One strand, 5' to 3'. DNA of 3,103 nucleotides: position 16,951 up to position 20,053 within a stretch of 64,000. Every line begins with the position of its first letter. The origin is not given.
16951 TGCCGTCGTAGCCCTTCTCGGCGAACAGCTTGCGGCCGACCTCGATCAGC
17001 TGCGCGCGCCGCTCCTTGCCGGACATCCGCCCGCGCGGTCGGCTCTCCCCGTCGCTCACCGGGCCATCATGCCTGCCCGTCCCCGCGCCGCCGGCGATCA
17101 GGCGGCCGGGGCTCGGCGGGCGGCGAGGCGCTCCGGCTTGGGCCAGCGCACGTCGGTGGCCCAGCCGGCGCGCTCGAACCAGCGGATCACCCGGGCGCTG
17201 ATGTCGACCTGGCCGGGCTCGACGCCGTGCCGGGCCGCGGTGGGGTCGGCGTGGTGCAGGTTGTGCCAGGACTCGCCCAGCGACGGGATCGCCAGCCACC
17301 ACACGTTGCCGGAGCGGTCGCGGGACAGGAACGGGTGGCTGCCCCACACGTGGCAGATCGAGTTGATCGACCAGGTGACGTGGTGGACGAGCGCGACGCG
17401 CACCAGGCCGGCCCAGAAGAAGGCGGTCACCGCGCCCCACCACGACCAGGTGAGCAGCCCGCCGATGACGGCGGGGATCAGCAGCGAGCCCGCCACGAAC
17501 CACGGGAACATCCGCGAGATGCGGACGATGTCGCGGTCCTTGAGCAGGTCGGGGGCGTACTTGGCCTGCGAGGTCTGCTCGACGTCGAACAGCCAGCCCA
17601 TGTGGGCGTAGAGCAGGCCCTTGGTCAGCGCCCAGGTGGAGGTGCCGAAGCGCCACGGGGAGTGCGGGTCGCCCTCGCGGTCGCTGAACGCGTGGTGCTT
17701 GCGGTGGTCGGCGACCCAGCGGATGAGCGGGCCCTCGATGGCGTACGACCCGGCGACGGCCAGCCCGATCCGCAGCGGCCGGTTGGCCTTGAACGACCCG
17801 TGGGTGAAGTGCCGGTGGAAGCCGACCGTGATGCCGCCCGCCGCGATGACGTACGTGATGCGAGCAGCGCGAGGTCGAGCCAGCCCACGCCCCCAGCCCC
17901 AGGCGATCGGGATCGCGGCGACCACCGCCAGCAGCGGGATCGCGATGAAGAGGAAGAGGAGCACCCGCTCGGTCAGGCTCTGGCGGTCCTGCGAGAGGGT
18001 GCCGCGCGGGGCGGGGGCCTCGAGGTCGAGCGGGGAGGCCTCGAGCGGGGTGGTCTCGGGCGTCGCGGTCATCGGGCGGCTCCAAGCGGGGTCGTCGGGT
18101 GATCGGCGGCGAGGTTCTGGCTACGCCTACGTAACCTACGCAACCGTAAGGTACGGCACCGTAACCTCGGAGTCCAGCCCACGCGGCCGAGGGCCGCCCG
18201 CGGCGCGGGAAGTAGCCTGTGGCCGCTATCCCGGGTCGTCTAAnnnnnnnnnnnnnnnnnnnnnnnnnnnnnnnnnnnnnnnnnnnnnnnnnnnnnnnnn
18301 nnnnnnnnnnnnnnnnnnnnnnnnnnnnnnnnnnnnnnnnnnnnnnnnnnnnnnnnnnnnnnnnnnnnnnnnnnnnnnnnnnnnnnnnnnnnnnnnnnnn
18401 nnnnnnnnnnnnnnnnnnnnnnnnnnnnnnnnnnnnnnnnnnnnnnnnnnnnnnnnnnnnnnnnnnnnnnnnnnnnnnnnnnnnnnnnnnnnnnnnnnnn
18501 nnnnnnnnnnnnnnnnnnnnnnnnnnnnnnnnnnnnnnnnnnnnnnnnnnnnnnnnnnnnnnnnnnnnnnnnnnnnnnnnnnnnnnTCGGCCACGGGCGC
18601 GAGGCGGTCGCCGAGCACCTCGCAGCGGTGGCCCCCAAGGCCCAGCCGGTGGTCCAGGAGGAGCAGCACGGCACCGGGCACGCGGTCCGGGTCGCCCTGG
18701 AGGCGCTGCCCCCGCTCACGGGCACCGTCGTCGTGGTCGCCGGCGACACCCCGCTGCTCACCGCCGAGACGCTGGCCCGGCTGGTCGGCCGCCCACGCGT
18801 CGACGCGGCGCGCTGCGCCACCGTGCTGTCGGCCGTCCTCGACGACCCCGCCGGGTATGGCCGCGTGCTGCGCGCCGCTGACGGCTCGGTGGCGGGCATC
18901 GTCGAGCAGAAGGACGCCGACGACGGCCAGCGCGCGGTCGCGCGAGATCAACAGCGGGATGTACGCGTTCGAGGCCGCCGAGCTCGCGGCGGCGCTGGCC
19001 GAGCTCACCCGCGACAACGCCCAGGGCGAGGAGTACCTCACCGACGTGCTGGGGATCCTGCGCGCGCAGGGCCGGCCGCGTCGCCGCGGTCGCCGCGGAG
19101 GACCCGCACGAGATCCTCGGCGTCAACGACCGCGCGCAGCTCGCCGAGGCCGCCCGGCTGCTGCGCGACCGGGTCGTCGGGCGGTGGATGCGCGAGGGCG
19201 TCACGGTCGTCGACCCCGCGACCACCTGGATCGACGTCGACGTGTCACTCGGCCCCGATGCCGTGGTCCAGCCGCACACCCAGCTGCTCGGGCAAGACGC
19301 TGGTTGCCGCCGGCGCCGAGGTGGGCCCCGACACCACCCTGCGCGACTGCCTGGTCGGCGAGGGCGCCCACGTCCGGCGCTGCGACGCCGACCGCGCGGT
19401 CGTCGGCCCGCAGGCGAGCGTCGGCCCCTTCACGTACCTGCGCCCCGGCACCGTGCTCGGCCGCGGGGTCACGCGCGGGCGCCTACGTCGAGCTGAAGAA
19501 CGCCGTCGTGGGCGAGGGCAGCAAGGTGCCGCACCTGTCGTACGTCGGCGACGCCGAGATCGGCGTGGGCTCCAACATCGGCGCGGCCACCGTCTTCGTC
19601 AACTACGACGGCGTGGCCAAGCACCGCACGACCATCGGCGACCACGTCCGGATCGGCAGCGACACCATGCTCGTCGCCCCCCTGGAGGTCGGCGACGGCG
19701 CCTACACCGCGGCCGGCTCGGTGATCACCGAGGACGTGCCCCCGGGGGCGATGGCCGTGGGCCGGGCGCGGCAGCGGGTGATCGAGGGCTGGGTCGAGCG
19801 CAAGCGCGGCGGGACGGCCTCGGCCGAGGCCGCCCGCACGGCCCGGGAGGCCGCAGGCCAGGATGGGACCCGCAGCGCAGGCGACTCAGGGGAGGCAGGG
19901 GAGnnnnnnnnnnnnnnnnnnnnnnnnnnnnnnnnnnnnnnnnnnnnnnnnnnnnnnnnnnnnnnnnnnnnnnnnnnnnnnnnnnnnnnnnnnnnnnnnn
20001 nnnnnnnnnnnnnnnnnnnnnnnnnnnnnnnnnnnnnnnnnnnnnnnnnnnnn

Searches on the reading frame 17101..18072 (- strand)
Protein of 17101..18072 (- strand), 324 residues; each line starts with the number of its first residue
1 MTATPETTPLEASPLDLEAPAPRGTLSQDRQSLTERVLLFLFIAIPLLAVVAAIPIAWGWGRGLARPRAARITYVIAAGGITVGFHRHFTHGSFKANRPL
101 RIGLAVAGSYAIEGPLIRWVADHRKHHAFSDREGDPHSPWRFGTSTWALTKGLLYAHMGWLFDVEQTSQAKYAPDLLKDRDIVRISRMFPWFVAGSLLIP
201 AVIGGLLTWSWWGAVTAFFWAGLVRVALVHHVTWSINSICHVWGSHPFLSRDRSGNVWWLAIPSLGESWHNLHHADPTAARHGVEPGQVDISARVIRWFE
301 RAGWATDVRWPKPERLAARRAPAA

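Call 59: search_protein_families(library=pfam, max_evalue=0.001, proteins=[window:17101-18072:-])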
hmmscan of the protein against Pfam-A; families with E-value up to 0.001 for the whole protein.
window:17101-18072:- (324 aa): 1 family
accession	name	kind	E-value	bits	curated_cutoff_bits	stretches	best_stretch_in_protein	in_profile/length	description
PF00487.30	FA_desaturase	-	7.3e-18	65.7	29.7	1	75-282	11-229/253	Fatty acid desaturase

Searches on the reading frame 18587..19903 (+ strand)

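Call 59: search_protein_families(library=pfam, max_evalue=0.001, proteins=[window:18587-19903:+])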
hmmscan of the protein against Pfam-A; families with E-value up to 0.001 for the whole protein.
window:18587-19903:+ (439 aa): 2 families
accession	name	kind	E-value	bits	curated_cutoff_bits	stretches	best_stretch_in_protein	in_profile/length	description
PF00132.30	Hexapep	-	1e-09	38.1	27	1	348-381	2-35/36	Bacterial transferase hexapeptide (six repeats)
PF14602.12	Hexapep_2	-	0.00038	20.5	27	0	348-381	2-33/34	Hexapeptide repeat of succinyl-transferase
